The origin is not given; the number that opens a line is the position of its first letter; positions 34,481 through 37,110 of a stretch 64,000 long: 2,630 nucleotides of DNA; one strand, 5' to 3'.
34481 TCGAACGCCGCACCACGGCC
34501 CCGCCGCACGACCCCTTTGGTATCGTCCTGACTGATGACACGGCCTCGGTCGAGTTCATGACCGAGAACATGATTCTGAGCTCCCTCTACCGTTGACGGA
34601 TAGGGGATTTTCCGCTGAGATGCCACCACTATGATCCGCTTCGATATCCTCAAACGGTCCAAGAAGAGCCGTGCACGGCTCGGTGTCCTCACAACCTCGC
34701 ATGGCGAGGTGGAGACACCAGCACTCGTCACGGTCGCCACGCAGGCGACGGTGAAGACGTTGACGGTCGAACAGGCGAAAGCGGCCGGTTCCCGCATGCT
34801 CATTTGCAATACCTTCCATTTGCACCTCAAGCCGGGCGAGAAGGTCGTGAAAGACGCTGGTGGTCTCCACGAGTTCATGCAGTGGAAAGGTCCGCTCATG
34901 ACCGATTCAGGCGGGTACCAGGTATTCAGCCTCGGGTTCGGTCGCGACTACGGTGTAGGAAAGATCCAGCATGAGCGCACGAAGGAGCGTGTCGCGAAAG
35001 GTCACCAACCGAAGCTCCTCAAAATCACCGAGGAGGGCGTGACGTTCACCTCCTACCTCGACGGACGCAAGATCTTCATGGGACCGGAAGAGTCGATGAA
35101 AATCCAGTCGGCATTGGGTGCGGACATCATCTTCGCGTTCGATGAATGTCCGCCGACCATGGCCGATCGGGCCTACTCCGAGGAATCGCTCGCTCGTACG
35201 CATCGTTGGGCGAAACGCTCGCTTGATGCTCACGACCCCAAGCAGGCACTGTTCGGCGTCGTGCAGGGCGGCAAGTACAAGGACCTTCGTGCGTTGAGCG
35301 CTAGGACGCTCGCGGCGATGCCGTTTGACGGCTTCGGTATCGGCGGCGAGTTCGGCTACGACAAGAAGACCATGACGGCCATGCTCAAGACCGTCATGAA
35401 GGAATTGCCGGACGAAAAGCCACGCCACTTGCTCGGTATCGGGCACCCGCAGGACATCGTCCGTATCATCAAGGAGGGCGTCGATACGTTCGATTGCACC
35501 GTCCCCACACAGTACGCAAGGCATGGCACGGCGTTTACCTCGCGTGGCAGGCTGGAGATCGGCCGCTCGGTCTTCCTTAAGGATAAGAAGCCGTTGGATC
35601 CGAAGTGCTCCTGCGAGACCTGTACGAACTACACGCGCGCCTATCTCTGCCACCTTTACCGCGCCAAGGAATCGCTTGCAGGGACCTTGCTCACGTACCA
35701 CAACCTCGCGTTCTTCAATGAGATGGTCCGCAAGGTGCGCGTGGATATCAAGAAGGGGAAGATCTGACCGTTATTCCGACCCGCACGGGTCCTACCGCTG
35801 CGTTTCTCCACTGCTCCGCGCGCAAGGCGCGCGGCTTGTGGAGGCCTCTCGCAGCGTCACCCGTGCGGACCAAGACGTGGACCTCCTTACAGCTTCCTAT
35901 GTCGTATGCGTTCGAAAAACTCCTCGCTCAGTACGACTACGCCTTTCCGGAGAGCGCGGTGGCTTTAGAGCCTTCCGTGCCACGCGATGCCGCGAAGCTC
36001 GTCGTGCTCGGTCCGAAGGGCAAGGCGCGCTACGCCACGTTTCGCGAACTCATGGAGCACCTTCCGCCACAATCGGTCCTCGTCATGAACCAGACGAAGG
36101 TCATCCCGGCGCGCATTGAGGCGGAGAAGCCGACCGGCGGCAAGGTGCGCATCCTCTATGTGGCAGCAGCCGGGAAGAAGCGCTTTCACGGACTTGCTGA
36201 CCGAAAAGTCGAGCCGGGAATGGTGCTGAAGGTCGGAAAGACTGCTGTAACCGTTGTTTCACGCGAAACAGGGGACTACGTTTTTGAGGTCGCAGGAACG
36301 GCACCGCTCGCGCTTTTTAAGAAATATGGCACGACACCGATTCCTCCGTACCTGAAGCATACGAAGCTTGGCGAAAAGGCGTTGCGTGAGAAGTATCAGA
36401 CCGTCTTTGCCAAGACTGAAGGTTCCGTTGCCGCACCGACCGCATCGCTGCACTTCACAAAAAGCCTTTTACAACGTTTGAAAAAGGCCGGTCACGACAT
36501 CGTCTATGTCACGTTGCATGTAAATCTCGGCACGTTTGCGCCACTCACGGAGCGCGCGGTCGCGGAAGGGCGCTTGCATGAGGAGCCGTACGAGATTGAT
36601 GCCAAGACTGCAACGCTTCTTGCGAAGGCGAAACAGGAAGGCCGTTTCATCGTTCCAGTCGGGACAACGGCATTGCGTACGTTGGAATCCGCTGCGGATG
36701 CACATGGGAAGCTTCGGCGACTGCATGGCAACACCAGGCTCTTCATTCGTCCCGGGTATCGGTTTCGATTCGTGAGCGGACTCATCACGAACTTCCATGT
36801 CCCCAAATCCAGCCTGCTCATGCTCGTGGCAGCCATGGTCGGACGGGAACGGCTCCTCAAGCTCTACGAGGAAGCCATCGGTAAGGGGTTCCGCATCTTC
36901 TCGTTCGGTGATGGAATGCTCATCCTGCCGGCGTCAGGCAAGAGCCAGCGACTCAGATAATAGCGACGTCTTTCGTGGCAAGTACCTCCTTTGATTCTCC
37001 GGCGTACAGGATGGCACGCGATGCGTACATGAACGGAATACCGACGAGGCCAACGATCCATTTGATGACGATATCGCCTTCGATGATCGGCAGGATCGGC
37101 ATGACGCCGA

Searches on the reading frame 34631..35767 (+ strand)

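Call 45: search_protein_families(library=pfam, proteins=[window:34631-35767:+], max_evalue=0.00001)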
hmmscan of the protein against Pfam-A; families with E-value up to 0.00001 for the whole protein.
window:34631-35767:+ (378 aa): 1 family
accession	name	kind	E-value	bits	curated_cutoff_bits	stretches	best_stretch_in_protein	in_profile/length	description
PF01702.25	TGT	-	1e-131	439.7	26.3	1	14-377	2-343/357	Queuine tRNA-ribosyltransferase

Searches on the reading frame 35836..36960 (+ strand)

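Call 45: search_protein_families(library=pfam, proteins=[window:35836-36960:+], max_evalue=0.00001)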
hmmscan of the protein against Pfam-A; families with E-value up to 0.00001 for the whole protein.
window:35836-36960:+ (374 aa): 1 family
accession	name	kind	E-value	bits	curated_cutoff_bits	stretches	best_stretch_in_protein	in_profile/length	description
PF02547.20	Queuosine_synth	-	6.6e-103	344.7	25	1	31-363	2-322/322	Queuosine biosynthesis protein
